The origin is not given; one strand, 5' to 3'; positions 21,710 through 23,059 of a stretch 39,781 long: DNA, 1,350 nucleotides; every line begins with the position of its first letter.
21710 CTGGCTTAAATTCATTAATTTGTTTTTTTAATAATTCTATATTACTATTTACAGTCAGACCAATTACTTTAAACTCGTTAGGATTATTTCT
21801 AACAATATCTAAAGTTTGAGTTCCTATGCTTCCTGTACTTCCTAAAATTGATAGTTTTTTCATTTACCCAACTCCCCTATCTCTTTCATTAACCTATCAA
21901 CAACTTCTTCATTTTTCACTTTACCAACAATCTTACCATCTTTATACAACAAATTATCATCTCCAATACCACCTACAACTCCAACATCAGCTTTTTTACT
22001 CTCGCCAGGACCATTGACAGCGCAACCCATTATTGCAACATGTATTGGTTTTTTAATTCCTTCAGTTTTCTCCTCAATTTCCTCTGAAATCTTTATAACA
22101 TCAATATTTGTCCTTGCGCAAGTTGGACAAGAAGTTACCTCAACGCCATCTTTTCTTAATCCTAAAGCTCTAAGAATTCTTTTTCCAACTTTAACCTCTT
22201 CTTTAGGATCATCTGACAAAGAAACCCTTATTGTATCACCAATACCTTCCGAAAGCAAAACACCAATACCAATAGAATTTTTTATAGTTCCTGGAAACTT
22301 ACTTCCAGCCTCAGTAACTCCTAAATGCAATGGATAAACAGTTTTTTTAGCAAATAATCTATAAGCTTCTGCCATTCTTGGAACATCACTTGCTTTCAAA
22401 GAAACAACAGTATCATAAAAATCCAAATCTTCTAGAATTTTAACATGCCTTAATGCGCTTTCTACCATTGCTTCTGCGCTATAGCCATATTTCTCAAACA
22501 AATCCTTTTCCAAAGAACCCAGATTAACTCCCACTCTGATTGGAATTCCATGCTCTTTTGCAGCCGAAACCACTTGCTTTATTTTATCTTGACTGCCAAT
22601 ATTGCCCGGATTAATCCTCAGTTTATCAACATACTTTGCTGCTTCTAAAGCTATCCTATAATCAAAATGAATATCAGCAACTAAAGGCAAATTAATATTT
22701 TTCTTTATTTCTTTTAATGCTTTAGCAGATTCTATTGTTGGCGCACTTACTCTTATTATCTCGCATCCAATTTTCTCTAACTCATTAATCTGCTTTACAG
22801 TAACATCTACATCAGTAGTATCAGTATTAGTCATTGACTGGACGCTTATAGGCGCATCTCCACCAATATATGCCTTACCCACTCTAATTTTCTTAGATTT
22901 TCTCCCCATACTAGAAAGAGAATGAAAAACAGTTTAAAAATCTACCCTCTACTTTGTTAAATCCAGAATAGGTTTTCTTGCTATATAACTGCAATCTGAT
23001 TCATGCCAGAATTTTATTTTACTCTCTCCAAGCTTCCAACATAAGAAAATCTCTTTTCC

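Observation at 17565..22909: Complete bacterial-type MEP/DOXP isoprenoid operon (ispG-dxr-ispDF-ispE-ispH) inside an archaeal core-gene neighbourhood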

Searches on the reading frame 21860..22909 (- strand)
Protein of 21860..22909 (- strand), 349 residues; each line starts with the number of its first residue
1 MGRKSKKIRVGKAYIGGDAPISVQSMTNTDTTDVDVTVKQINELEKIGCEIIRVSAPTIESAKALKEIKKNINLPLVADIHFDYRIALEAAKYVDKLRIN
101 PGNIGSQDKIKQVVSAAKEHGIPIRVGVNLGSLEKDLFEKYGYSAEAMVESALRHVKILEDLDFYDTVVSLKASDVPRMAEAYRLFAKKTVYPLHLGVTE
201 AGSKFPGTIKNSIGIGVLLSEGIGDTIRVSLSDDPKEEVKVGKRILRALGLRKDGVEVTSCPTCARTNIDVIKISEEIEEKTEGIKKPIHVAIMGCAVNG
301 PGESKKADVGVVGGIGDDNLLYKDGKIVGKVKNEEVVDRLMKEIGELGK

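Call 3: search_protein_families(library=pfam, proteins=[window:21860-22909:-])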
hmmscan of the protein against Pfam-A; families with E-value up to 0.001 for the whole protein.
window:21860-22909:- (349 aa): 1 family
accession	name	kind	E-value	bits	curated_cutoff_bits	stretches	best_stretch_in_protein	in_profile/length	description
PF04551.19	GcpE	-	4.2e-151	503.2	32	1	6-345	2-342/343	GcpE protein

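Call 4: search_protein_families(library=ncbifam, proteins=[window:21860-22909:-])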
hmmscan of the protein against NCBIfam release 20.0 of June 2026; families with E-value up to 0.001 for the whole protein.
window:21860-22909:- (349 aa): 4 families
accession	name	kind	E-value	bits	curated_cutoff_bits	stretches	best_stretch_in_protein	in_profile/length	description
NF001540.0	PRK00366.1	equivalog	1.6e-147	491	345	1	3-346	14-359/364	flavodoxin-dependent (E)-4-hydroxy-3-methylbut-2-enyl-diphosphate synthase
TIGR00612.1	ispG_gcpE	equivalog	4e-132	440.7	280.25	1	3-344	2-356/357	(E)-4-hydroxy-3-methylbut-2-enyl-diphosphate synthase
NF001912.0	PRK00694.1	equivalog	1e-80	272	1045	3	108-248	145-290/606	4-hydroxy-3-methylbut-2-en-1-yl diphosphate synthase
NF002534.0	PRK02048.1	equivalog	1.2e-78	265.3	886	3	108-250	141-288/613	4-hydroxy-3-methylbut-2-en-1-yl diphosphate synthase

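Call 16: find_related_loci(query=window:21860-22909:-, collection=genome_contigs, flank=10000)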
Query window:21860-22909:- (349 aa) in genome_contigs; peptide patterns used: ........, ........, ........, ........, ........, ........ (x = any residue, [..] = any of these).
599 stretches matched a pattern (row limit reached: there are more); 50 encode a relative of the query (tblastn E <= 1e-3); 50 distinct loci.
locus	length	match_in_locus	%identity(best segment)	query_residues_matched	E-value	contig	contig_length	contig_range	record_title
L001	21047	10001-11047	81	1-349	0e+0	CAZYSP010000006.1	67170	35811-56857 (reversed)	MAG TPA_asm: uncultured Methanosarcinales archaeon isolate binchicken_co48_510 genome assembly, contig: NODE_479_length_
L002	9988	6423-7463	82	1-347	0e+0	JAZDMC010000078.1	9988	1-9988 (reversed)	MAG: Candidatus Woesearchaeota archaeon isolate MEGAHIT-group-0.632 k141_15704959, whole genome shotgun sequence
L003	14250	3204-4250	81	1-349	0e+0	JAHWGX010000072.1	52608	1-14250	MAG: Candidatus Woesearchaeota archaeon isolate FT1_083 k127_53030763, whole genome shotgun sequence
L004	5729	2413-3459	81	1-349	0e+0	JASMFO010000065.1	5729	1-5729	MAG: Candidatus Woesearchaeota archaeon isolate ETNP7_MAG_25 c_000001784793, whole genome shotgun sequence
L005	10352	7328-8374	81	1-349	0e+0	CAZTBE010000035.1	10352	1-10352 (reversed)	MAG TPA_asm: uncultured Methanosarcinales archaeon isolate binchicken_co48_555 genome assembly, contig: NODE_10634_lengt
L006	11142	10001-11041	79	3-349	0e+0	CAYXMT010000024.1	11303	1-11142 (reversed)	MAG TPA_asm: uncultured Methanosarcinales archaeon isolate binchicken_co48_511 genome assembly, contig: NODE_9497_length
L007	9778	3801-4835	73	3-348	7e-174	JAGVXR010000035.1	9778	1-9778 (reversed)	Candidatus Woesearchaeota archaeon isolate RIFCSPHIGHO2_01_FULL_38_11 rifcsphigho2_01_scaffold_19071, whole genome shotg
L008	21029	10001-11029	58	3-344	7e-130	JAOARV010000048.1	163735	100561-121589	MAG: Marinisporobacter sp. isolate McD2.5 contig_53456, whole genome shotgun sequence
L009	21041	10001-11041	59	5-349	1e-129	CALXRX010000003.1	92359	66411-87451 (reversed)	MAG: uncultured Clostridia bacterium isolate BRZ_GB__bin27 genome assembly, contig: BRZ_GB__NODE_415_length_92359_cov_12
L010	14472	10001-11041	60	1-346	9e-130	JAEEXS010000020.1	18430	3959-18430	MAG: Clostridia bacterium isolate Tb.RUG.527 NODE_13464_length_18430_cov_1.103207, whole genome shotgun sequence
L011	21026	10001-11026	59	5-344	9e-129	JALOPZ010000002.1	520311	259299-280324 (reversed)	MAG: Candidatus Margulisiibacteriota bacterium isolate Prado142 scaffold_1, whole genome shotgun sequence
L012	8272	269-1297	57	4-344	2e-128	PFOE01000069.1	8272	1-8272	MAG: Candidatus Roizmanbacteria bacterium CG_4_10_14_0_2_um_filter_36_35 CG_4_10_14_0.2_scaffold_4995_c, whole genome sh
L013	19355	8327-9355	58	3-344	3e-128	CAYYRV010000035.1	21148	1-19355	MAG TPA_asm: uncultured Defluviitaleaceae bacterium isolate SRP242652_co2_120 genome assembly, contig: NODE_2811_length_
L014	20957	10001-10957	61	1-317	2e-127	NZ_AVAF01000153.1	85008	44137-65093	MAG: Thermoanaerobacter sp. A7A NODE_4708.4_length_85008_cov_136.974808, whole genome shotgun sequence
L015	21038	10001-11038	57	3-347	1e-127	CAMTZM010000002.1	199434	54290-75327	MAG TPA_asm: uncultured Eubacteriaceae bacterium isolate SRR14038233_bin.51_metawrap_v1.3_MAG genome assembly, contig: N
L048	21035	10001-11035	74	3-348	2e-176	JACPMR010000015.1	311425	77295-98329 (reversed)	MAG: Candidatus Woesearchaeota archaeon isolate NC_groundwater_554_Ag_S-0.1um_37_18 S35_SO-1_scaffold_226885, whole geno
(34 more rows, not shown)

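Call 17: find_homologous_proteins(query=window:21860-22909:-, max_evalue=1e-30)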
Query window:21860-22909:- (349 aa): 8000 proteins with E <= 1e-30 among 8000 candidates; the best 120 are listed.
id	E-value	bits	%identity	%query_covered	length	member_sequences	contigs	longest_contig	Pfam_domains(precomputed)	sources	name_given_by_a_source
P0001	7.0e-220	747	100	100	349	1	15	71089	PF04551.20,PF26540.1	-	-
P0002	4.3e-199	679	90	100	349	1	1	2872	PF04551.20,PF26540.1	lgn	-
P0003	7.6e-185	632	83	99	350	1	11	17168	PF04551.20,PF26540.1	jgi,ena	-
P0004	2.5e-184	630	81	100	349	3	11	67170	PF04551.20,PF26540.1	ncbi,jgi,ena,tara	jgi:(E)-4-hydroxy-3-methylbut-2-enyl-diphosphate synthase|tara:strand:- start:1485 stop:2534 length:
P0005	3.3e-184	630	82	99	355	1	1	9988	PF04551.20,PF26540.1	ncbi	ncbi:MAG: flavodoxin-dependent (E)-4-hydroxy-3-methylbut-2-enyl-diphosphate synthase [Candidatus Woe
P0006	5.9e-183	626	82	99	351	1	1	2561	PF04551.20,PF26540.1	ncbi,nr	ncbi:MAG: flavodoxin-dependent (E)-4-hydroxy-3-methylbut-2-enyl-diphosphate synthase [Nanoarchaeota 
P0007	1.4e-182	625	82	99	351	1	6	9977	PF04551.20,PF26540.1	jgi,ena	-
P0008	2.7e-182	624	82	100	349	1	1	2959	PF04551.20,PF26540.1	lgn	-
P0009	3.2e-182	623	82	99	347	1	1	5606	PF04551.20,PF26540.1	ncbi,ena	-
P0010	3.4e-182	623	81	100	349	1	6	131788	PF04551.20,PF26540.1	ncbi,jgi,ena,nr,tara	ncbi:4-hydroxy-3-methylbut-2-en-1-yl diphosphate synthase [Candidatus Woesearchaeota archaeon]|jgi:(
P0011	3.6e-182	623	81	100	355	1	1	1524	PF04551.20,PF26540.1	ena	-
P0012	4.1e-182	623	81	100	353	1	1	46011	PF04551.20,PF26540.1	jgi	jgi:(E)-4-hydroxy-3-methylbut-2-enyl-diphosphate synthase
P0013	6.9e-182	622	80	100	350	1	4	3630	PF04551.20,PF26540.1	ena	-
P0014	1.0e-181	622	81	99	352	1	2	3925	PF04551.20,PF26540.1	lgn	-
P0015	1.0e-181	622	80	100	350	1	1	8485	PF04551.20,PF26540.1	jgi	jgi:(E)-4-hydroxy-3-methylbut-2-enyl-diphosphate synthase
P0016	1.2e-181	621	81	100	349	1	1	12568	PF04551.20,PF26540.1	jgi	jgi:(E)-4-hydroxy-3-methylbut-2-enyl-diphosphate synthase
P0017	1.3e-181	621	80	100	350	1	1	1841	PF04551.20,PF26540.1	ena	-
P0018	2.1e-181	621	81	99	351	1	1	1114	PF04551.20,PF26540.1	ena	-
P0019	3.9e-181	620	81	100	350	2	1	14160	PF04551.20,PF26540.1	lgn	-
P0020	1.7e-180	618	81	99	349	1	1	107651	PF04551.20,PF26540.1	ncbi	-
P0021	2.1e-180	617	79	100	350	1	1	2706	PF04551.20,PF26540.1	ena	-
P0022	3.0e-180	617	79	100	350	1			PF04551.20,PF26540.1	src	-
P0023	3.3e-180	617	81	99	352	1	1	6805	PF04551.20,PF26540.1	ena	-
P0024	6.9e-180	616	80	99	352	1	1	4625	PF04551.20,PF26540.1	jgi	jgi:(E)-4-hydroxy-3-methylbut-2-enyl-diphosphate synthase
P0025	1.3e-179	615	78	100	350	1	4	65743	PF04551.20,PF26540.1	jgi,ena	-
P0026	1.4e-179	615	79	99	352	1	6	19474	PF04551.20,PF26540.1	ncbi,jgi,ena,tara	jgi:(E)-4-hydroxy-3-methylbut-2-enyl-diphosphate synthase|tara:strand:+ start:1108 stop:2166 length:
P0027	2.2e-179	614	78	99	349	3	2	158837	PF04551.20,PF26540.1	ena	-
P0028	3.5e-179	613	80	100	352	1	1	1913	PF04551.20,PF26540.1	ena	-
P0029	3.6e-179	613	77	100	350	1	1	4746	PF04551.20,PF26540.1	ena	-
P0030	6.4e-179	612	78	100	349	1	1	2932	PF04551.20,PF26540.1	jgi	-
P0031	1.4e-178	611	79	100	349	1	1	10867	PF04551.20,PF26540.1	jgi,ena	-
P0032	1.5e-178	611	79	99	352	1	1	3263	PF04551.20,PF26540.1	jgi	-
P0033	1.9e-178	611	79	99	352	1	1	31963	PF04551.20,PF26540.1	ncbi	-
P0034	2.3e-178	611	77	100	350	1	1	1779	PF04551.20,PF26540.1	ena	-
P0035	2.8e-178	610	80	100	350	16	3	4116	PF04551.20,PF26540.1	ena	-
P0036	3.0e-178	610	80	99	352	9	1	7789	PF04551.20,PF26540.1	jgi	-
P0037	3.5e-178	610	78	99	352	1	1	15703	PF04551.20,PF26540.1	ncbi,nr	ncbi:flavodoxin-dependent (E)-4-hydroxy-3-methylbut-2-enyl-diphosphate synthase [Candidatus Woesearc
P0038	3.8e-178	610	78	100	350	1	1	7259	PF04551.20,PF26540.1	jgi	-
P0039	9.4e-178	609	77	100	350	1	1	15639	PF04551.20,PF26540.1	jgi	-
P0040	1.2e-177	608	80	99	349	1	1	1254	PF04551.20,PF26540.1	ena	-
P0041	1.5e-177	608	80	99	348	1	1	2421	PF04551.20,PF26540.1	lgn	-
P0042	4.4e-177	606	77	99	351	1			PF04551.20,PF26540.1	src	-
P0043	7.8e-177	606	77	100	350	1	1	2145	PF04551.20,PF26540.1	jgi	-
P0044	8.9e-177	605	80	99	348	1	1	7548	PF04551.20,PF26540.1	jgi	-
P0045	1.5e-176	605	78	99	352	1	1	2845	PF04551.20,PF26540.1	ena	-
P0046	1.9e-176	604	80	99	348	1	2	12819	PF04551.20,PF26540.1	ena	-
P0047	2.1e-176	604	78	99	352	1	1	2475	PF04551.20,PF26540.1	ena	-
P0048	3.4e-176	604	77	100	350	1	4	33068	PF04551.20,PF26540.1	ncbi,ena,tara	tara:strand:- start:563 stop:1615 length:1053 start_codon:yes stop_codon:yes gene_type:complete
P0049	6.7e-176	603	77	100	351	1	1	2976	PF04551.20,PF26540.1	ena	-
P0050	8.1e-176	602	77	100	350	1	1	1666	PF04551.20,PF26540.1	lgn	-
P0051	8.8e-176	602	77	100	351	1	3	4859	PF04551.20,PF26540.1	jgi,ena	-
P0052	9.2e-176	602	78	99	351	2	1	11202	PF04551.20,PF26540.1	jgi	-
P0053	9.5e-176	602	77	100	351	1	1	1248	PF04551.20,PF26540.1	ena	-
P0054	1.3e-175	602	77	100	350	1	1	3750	PF04551.20,PF26540.1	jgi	-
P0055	1.3e-175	602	77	99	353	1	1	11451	PF04551.20,PF26540.1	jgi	jgi:(E)-4-hydroxy-3-methylbut-2-enyl-diphosphate synthase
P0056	1.4e-175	601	77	100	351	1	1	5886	PF04551.20,PF26540.1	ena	-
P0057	1.5e-175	601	78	100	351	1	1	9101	PF04551.20,PF26540.1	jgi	jgi:(E)-4-hydroxy-3-methylbut-2-enyl-diphosphate synthase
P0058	2.2e-175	601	77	98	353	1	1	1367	PF04551.20,PF26540.1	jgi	jgi:(E)-4-hydroxy-3-methylbut-2-enyl-diphosphate synthase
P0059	3.4e-175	600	77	99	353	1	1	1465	PF04551.20,PF26540.1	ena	-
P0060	3.8e-175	600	80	99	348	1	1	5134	PF04551.20,PF26540.1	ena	-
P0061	9.4e-175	599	77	99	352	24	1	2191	PF04551.20,PF26540.1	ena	-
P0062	1.1e-174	599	76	100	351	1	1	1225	PF04551.20,PF26540.1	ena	-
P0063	1.3e-174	598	78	99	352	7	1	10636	PF04551.20,PF26540.1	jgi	-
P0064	1.3e-174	598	78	100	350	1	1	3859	PF04551.20,PF26540.1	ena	-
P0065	2.3e-174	598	77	99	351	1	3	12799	PF04551.20,PF26540.1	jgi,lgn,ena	-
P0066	2.7e-174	597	77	100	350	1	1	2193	PF04551.20,PF26540.1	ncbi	-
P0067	2.9e-174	597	78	99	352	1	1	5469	PF04551.20,PF26540.1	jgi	-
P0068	3.5e-174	597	77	100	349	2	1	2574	PF04551.20,PF26540.1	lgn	-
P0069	3.8e-174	597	77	99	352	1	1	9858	PF04551.20,PF26540.1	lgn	-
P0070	5.0e-174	596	76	99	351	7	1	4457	PF04551.20,PF26540.1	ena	-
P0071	5.3e-174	596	76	99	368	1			PF04551.20,PF26540.1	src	-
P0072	6.2e-174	596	78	99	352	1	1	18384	PF04551.20,PF26540.1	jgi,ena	-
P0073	9.6e-174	595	77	98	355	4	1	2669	PF04551.20,PF26540.1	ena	-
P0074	1.3e-173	595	75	99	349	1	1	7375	PF04551.20,PF26540.1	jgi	-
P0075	1.4e-173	595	77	100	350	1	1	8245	PF04551.20,PF26540.1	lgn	-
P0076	1.6e-173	595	76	99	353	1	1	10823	PF04551.20,PF26540.1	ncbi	-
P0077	1.7e-173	595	78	100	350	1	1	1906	PF04551.20,PF26540.1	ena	-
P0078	2.4e-173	594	76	99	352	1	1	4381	PF04551.20,PF26540.1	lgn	-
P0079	2.5e-173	594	77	99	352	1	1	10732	PF04551.20,PF26540.1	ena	-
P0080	2.6e-173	594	76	100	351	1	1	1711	PF04551.20,PF26540.1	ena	-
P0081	2.8e-173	594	76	99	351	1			PF04551.20,PF26540.1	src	-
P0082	3.1e-173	594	76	100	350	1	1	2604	PF04551.20,PF26540.1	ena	-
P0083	4.0e-173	593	76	99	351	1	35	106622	PF04551.20,PF26540.1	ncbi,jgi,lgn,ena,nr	ncbi:flavodoxin-dependent (E)-4-hydroxy-3-methylbut-2-enyl-diphosphate synthase [Candidatus Woesearc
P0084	5.5e-173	593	76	100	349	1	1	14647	PF04551.20,PF26540.1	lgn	-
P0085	6.4e-173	593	77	99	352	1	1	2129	PF04551.20,PF26540.1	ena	-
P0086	7.1e-173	593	76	99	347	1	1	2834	PF04551.20,PF26540.1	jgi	jgi:(E)-4-hydroxy-3-methylbut-2-enyl-diphosphate synthase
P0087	7.3e-173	593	76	100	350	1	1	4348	PF04551.20,PF26540.1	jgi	-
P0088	7.6e-173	593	78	96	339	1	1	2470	PF04551.20,PF26540.1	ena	-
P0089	7.7e-173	592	76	99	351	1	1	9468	PF04551.20,PF26540.1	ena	-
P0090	1.6e-172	591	78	99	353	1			PF04551.20,PF26540.1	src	-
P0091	2.0e-172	591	77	100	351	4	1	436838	PF04551.20,PF26540.1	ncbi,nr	ncbi:flavodoxin-dependent (E)-4-hydroxy-3-methylbut-2-enyl-diphosphate synthase [Candidatus Woesearc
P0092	3.9e-172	590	78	99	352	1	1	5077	PF04551.20,PF26540.1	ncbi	-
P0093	5.0e-172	590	75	99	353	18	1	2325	PF04551.20,PF26540.1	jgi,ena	-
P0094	9.9e-172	589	75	100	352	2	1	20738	PF04551.20,PF26540.1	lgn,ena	-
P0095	1.0e-171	589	75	99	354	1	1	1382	PF04551.20,PF26540.1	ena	-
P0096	1.0e-171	589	75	99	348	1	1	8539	PF04551.20,PF26540.1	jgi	-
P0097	1.3e-171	588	77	99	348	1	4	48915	PF04551.20,PF26540.1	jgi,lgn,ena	jgi:(E)-4-hydroxy-3-methylbut-2-enyl-diphosphate synthase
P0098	2.0e-171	588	75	99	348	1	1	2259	PF04551.20,PF26540.1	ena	-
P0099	2.2e-171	588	77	99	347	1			PF04551.20,PF26540.1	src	-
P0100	2.2e-171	588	76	99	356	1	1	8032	PF04551.20,PF26540.1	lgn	-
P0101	3.2e-171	587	75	100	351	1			PF04551.20,PF26540.1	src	-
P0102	3.3e-171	587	75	99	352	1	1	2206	PF04551.20,PF26540.1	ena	-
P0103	3.4e-171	587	75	99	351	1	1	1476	PF04551.20,PF26540.1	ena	-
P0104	3.5e-171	587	75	99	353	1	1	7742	PF04551.20,PF26540.1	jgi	-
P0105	3.8e-171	587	76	99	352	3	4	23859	PF04551.20,PF26540.1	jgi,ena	-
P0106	4.1e-171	587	74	99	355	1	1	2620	PF04551.20,PF26540.1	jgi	-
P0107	4.7e-171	587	74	99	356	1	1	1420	PF04551.20,PF26540.1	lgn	-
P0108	6.4e-171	586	78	96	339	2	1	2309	PF04551.20,PF26540.1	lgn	-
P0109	7.4e-171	586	74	99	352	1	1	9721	PF04551.20,PF26540.1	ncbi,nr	ncbi:flavodoxin-dependent (E)-4-hydroxy-3-methylbut-2-enyl-diphosphate synthase [Candidatus Woesearc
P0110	8.0e-171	586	75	99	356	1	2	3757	PF04551.20,PF26540.1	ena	-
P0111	9.8e-171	586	76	99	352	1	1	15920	PF04551.20,PF26540.1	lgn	-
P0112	1.4e-170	585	73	99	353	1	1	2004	PF04551.20,PF26540.1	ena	-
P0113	2.0e-170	585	75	99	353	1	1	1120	PF04551.20,PF26540.1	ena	-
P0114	2.3e-170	584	76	99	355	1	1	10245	PF04551.20,PF26540.1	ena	-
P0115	2.4e-170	584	75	100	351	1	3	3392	PF04551.20,PF26540.1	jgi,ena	-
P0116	2.7e-170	584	75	99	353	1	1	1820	PF04551.20,PF26540.1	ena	-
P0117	4.2e-170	584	74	99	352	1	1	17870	PF04551.20,PF26540.1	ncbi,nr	ncbi:flavodoxin-dependent (E)-4-hydroxy-3-methylbut-2-enyl-diphosphate synthase [Candidatus Woesearc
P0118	5.6e-170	583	75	99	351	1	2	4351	PF04551.20,PF26540.1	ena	-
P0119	6.2e-170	583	73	99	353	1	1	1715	PF04551.20,PF26540.1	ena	-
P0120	6.8e-170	583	74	99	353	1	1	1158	PF04551.20,PF26540.1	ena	-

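Call 31: search_protein_families(library=pfam, proteins=[L007:554-2446:+, L007:8592-9716:+, L007:2477-3226:+, L001:15101-16042:-, L001:16463-17521:+, L001:17518-18486:+, L048:8440-9777:+, L048:18285-20180:+, L003:6151-7053:+, L003:2153-3094:+])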
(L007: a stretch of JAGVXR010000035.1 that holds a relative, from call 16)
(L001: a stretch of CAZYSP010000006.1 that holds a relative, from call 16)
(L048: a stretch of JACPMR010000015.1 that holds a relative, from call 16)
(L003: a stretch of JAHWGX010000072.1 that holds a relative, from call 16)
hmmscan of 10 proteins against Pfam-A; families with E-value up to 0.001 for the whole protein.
L007:554-2446:+ (630 aa): 6 families
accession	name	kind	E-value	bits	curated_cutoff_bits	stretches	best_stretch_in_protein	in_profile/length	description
PF13292.11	DXP_synthase_N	-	7e-112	373.6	21.2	1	14-289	1-274/274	1-deoxy-D-xylulose-5-phosphate synthase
PF02779.29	Transket_pyr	-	3.6e-51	173.7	27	1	325-485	3-171/174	Transketolase, pyrimidine binding domain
PF02780.25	Transketolase_C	-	2.4e-28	98.9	25.9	1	501-619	1-124/124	Transketolase, C-terminal domain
PF00456.26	Transketolase_N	-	5.5e-05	22.8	22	0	34-192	5-191/334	Transketolase, thiamine diphosphate binding domain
PF02775.26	TPP_enzyme_C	-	0.00015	22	21.9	1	122-186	26-84/151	Thiamine pyrophosphate enzyme, C-terminal TPP binding domain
PF00676.26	E1_dh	-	0.00024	20.6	22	1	127-189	104-166/300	Dehydrogenase E1 component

L007:8592-9716:+ (374 aa): 1 family
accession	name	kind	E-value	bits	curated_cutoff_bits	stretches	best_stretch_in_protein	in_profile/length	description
PF00698.26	Acyl_transf_1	-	5.2e-31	108.7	32.7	1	8-340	2-267/319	Acyl transferase domain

L007:2477-3226:+ (249 aa): 0 families

L001:15101-16042:- (313 aa): 3 families
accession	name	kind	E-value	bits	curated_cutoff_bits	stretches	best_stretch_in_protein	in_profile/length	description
PF13561.12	adh_short_C2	-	2e-86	289.8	27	1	72-309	1-236/236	Enoyl-(Acyl carrier protein) reductase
PF00106.31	adh_short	-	2.7e-19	69.9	26.6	1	74-257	7-190/195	short chain dehydrogenase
PF12241.14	Enoyl_reductase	-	1.8e-05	24.7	22.1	0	120-164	28-73/236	Trans-2-enoyl-CoA reductase catalytic region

L001:16463-17521:+ (352 aa): 2 families
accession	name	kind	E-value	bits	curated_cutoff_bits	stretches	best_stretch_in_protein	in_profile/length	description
PF00676.26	E1_dh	-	1.3e-84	284.1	22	1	40-329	1-299/300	Dehydrogenase E1 component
PF13292.11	DXP_synthase_N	-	2.8e-06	27.2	21.2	1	134-201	113-180/274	1-deoxy-D-xylulose-5-phosphate synthase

L001:17518-18486:+ (322 aa): 2 families
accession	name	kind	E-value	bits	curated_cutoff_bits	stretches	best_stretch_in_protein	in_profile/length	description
PF02779.29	Transket_pyr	-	4e-36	124.7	27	1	3-178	2-173/174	Transketolase, pyrimidine binding domain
PF02780.25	Transketolase_C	-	2.6e-33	115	25.9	1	194-312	1-124/124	Transketolase, C-terminal domain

L048:8440-9777:+ (445 aa): 3 families
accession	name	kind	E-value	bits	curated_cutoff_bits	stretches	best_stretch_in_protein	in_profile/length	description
PF02779.29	Transket_pyr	-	2.2e-51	174.4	27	1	139-300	2-171/174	Transketolase, pyrimidine binding domain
PF02780.25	Transketolase_C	-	5.6e-30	104.2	25.9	1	316-434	1-124/124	Transketolase, C-terminal domain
PF13292.11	DXP_synthase_N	-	8.3e-25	88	21.2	1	1-104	173-274/274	1-deoxy-D-xylulose-5-phosphate synthase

L048:18285-20180:+ (631 aa): 4 families
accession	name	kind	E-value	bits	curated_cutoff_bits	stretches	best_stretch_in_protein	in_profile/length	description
PF02826.25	2-Hacid_dh_C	-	2.9e-47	160.8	25.1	1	340-516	2-178/178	D-isomer specific 2-hydroxyacid dehydrogenase, NAD binding domain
PF00389.36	2-Hacid_dh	-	1.5e-31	109.3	24.6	1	236-543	1-129/134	D-isomer specific 2-hydroxyacid dehydrogenase, catalytic domain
PF22629.2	ACT_AHAS_ss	-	1.3e-12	48.1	27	1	565-626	3-67/67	AHAS small subunit-like ACT domain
PF00670.27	AdoHcyase_NAD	-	5.2e-05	23.9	27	0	370-475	20-126/162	S-adenosyl-L-homocysteine hydrolase, NAD binding domain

L003:6151-7053:+ (300 aa): 2 families
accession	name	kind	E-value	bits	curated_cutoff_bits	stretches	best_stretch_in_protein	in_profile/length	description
PF01966.28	HD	-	2.6e-09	37.8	22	1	39-151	4-114/116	HD domain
PF24391.1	HD-CE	-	0.00032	20.9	27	1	35-90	7-65/263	HD-CE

L003:2153-3094:+ (313 aa): 2 families
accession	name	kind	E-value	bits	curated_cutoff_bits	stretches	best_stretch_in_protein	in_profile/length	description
PF01544.23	CorA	-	2.8e-67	227.5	27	1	27-309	5-292/292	CorA-like Mg2+ transporter protein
PF20990.2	DUF2207_C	-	6.4e-05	23.2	33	1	212-310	97-187/247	Predicted membrane protein (DUF2207) C-terminal domain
